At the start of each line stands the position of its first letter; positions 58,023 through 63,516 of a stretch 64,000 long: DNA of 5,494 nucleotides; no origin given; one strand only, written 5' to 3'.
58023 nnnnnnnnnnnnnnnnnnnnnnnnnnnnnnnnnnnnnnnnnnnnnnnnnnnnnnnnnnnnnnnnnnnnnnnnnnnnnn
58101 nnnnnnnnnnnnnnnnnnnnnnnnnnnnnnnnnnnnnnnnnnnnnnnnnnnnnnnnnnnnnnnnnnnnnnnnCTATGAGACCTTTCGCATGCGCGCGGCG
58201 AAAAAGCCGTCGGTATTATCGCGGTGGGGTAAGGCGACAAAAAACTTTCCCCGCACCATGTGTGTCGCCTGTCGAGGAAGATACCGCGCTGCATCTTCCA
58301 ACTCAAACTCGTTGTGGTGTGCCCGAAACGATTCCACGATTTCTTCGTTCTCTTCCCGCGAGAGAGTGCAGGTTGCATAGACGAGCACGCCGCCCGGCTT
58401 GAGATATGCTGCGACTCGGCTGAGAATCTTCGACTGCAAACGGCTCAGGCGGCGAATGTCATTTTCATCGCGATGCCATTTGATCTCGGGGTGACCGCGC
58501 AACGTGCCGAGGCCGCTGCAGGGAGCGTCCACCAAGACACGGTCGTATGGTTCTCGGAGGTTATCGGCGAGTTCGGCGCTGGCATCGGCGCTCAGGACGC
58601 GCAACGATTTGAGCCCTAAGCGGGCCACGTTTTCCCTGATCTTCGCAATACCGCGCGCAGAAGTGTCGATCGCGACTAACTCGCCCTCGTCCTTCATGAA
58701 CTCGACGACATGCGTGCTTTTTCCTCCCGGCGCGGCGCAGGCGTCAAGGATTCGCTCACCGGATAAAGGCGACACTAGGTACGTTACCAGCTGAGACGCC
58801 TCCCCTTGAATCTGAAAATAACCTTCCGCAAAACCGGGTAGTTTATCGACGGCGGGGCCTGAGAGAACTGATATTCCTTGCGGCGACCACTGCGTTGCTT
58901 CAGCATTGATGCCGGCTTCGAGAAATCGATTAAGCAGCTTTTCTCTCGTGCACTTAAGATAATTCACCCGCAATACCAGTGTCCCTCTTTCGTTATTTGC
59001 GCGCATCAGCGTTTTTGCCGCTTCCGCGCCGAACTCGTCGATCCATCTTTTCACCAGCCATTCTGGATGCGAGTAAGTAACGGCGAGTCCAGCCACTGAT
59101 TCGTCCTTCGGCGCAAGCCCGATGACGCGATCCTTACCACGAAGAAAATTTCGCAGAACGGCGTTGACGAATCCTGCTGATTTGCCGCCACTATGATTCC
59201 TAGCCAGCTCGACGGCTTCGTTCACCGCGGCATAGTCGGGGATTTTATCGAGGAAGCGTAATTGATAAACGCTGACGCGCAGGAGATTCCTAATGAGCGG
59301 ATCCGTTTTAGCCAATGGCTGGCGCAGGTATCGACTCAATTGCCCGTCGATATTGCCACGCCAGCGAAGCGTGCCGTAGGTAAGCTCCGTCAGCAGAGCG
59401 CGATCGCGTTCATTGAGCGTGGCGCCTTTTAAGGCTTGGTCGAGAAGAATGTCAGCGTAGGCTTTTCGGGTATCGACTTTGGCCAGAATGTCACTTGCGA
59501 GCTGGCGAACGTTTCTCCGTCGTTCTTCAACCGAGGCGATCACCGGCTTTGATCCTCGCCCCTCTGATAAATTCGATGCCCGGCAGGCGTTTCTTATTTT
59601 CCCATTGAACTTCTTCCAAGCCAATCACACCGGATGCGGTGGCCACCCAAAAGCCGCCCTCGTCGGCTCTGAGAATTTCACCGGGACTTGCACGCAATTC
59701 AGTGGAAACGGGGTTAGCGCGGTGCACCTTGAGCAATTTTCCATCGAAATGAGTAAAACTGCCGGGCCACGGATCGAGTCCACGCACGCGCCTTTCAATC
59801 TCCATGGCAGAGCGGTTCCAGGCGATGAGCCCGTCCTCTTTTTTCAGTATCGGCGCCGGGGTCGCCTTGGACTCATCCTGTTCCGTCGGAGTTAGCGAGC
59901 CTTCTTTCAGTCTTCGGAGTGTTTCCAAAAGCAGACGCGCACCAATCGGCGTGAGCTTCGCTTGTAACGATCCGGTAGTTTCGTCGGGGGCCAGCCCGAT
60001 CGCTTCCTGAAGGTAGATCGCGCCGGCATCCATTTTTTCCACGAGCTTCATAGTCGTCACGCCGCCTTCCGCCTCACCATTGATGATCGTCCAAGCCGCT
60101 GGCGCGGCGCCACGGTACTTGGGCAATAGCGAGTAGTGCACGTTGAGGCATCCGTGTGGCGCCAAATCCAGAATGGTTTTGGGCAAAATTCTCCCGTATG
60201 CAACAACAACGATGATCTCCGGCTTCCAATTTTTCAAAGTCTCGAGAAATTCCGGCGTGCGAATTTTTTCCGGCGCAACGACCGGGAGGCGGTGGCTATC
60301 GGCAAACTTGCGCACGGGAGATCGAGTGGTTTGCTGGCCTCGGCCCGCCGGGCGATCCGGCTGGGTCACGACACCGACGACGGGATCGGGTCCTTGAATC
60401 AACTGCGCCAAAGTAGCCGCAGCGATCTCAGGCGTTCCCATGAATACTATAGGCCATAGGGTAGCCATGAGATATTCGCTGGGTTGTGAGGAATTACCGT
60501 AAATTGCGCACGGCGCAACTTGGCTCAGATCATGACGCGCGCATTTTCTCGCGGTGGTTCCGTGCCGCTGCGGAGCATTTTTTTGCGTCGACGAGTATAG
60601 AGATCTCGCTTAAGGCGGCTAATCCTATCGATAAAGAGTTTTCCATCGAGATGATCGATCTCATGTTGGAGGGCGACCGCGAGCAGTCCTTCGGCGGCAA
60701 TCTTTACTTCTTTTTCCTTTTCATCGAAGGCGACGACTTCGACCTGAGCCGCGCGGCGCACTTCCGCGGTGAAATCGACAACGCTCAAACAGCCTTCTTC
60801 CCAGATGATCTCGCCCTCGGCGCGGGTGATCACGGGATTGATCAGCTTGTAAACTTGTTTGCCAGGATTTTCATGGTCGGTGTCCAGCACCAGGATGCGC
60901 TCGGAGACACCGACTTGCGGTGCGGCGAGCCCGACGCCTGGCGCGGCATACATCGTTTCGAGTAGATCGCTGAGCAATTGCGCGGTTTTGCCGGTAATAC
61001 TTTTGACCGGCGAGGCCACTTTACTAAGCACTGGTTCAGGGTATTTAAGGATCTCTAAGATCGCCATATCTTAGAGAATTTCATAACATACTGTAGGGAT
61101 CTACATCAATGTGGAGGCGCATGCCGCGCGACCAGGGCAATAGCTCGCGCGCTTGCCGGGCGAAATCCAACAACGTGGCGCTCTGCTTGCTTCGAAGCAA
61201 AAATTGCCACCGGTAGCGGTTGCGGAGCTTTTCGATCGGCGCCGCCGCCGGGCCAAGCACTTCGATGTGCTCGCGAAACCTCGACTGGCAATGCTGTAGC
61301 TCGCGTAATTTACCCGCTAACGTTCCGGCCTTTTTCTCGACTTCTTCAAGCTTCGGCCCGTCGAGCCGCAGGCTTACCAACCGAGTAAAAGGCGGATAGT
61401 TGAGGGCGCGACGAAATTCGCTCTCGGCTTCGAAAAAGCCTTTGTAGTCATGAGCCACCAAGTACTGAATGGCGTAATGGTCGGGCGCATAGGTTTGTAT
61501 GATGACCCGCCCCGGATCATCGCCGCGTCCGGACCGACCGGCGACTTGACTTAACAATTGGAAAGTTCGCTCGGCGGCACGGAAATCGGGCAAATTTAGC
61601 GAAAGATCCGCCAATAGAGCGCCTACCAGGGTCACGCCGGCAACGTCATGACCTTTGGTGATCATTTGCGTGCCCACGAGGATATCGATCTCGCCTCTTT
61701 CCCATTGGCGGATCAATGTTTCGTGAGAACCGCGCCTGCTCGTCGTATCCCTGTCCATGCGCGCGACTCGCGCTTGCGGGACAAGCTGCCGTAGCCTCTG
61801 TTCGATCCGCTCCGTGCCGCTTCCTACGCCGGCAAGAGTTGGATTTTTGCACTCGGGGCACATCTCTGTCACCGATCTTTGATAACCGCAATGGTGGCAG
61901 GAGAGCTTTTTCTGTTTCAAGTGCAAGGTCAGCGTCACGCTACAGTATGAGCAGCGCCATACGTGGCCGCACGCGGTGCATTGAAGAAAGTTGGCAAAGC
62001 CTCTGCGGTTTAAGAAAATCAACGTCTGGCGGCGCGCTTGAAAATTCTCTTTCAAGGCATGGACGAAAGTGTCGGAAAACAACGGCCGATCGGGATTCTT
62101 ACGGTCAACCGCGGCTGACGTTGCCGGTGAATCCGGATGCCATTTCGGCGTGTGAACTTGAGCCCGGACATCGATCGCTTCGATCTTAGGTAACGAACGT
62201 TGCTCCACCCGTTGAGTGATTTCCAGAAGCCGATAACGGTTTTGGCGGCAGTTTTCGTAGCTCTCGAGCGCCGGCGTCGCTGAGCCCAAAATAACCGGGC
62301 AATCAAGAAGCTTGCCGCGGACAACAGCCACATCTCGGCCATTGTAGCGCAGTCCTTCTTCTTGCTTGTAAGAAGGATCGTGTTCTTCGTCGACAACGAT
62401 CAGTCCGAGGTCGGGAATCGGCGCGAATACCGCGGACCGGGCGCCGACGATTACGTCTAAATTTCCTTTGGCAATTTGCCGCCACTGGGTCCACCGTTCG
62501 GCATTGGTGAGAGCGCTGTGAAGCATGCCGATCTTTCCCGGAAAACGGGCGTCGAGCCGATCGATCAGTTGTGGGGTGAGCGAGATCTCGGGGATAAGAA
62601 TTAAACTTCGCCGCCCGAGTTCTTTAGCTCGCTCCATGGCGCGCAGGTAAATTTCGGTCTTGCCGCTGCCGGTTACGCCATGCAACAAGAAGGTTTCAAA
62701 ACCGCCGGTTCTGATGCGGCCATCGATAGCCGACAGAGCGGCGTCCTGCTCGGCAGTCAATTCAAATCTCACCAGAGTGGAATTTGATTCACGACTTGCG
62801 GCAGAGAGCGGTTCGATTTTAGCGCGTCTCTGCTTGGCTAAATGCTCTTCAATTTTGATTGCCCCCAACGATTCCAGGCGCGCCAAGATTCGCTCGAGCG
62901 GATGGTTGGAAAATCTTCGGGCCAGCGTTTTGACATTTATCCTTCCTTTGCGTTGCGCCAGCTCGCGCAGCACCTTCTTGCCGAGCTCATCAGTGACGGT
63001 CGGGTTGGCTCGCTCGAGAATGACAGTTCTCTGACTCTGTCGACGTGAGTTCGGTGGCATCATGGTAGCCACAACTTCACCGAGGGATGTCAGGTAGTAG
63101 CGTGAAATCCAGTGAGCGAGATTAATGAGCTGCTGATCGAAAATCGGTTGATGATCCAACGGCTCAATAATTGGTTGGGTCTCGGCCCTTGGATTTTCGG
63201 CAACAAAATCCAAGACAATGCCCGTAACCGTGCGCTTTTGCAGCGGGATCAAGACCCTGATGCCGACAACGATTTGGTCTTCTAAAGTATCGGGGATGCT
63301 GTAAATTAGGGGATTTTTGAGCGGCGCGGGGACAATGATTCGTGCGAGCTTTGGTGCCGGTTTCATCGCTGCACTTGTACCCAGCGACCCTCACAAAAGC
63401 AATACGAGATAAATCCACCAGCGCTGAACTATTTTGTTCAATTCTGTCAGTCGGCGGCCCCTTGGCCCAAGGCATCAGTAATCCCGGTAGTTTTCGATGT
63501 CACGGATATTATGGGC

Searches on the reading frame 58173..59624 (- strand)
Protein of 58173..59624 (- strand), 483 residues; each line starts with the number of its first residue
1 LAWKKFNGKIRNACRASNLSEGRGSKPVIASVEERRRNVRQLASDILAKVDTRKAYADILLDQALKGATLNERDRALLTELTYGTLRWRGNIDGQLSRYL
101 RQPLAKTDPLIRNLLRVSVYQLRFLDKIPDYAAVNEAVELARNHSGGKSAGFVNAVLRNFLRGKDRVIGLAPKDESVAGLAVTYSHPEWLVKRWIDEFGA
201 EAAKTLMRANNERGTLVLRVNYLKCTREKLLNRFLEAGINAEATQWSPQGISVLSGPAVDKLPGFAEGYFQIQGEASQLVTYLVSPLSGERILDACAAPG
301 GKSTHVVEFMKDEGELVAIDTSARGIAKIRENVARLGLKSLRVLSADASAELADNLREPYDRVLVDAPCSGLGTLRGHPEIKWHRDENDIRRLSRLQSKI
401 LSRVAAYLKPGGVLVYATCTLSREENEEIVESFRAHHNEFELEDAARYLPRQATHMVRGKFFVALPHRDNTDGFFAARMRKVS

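Call 9: search_protein_families(library=pfam, proteins=[window:58173-59624:-], max_evalue=0.001)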
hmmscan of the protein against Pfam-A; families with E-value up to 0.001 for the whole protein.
window:58173-59624:- (483 aa): 7 families
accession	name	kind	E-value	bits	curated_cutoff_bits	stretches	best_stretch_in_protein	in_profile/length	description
PF01189.24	Methyltr_RsmB-F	-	8.9e-59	198.9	27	1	283-479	3-198/199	16S rRNA methyltransferase RsmB/F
PF01029.23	NusB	-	1.3e-36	126.3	23.1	1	37-162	1-133/133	NusB family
PF22458.1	RsmF-B_ferredox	-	7.1e-20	71.4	27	1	186-256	1-70/74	Methyltr_RsmF/B-like, ferredoxin-like domain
PF13847.12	Methyltransf_31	-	5.3e-10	39.6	27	1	288-435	3-128/145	Methyltransferase domain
PF01728.25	FtsJ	-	1.9e-05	25.1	24.1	1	288-441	21-160/181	FtsJ-like methyltransferase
PF02390.23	Methyltransf_4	-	4.8e-05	23.3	24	1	302-453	12-150/173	Putative methyltransferase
PF13649.12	Methyltransf_25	-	0.00022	22.3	27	0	292-364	1-69/97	Methyltransferase domain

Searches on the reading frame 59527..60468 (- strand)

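Call 9: search_protein_families(library=pfam, proteins=[window:59527-60468:-], max_evalue=0.001)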
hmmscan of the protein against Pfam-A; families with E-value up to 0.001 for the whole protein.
window:59527-60468:- (313 aa): 2 families
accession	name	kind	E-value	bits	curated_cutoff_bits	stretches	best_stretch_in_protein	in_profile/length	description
PF00551.24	Formyl_trans_N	-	2.3e-39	135.5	26.1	1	7-183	3-180/181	Formyl transferase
PF02911.23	Formyl_trans_C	-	2.4e-27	95.5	21.1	1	208-304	2-99/100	Formyl transferase, C-terminal domain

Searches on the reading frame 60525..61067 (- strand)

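Call 9: search_protein_families(library=pfam, proteins=[window:60525-61067:-], max_evalue=0.001)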
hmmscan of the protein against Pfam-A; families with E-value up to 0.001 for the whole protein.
window:60525-61067:- (180 aa): 1 family
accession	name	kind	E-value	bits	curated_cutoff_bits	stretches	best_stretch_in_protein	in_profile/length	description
PF01327.26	Pep_deformylase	-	2.4e-50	170.6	22.8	1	4-154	2-155/156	Polypeptide deformylase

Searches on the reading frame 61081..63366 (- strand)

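Call 9: search_protein_families(library=pfam, proteins=[window:61081-63366:-], max_evalue=0.001)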
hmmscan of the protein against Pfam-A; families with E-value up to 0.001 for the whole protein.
window:61081-63366:- (761 aa): 7 families
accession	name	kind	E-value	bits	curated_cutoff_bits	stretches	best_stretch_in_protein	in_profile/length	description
PF17764.6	PriA_3primeBD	-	2.7e-25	88.5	22.7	1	9-104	1-96/96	3'DNA-binding domain (3'BD)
PF18074.6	PriA_C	-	1.9e-22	80.3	26.9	1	659-757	1-95/95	Primosomal protein N C-terminal domain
PF00270.35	DEAD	-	1.7e-16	60.8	26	1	224-371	15-165/167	DEAD/DEAH box helicase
PF04851.21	ResIII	-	9.5e-11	42.3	22.5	1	201-365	2-162/164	Type III restriction enzyme, res subunit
PF18319.7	Zn_ribbon_PriA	-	4.9e-08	33.2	26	1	472-497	1-26/27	PriA DNA helicase Cys-rich region (CRR) domain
PF00271.37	Helicase_C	-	8.7e-08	32.8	23.5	1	520-614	27-108/110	Helicase conserved C-terminal domain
PF13191.12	AAA_16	-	0.00095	20.1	32.6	0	207-250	9-51/167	AAA ATPase domain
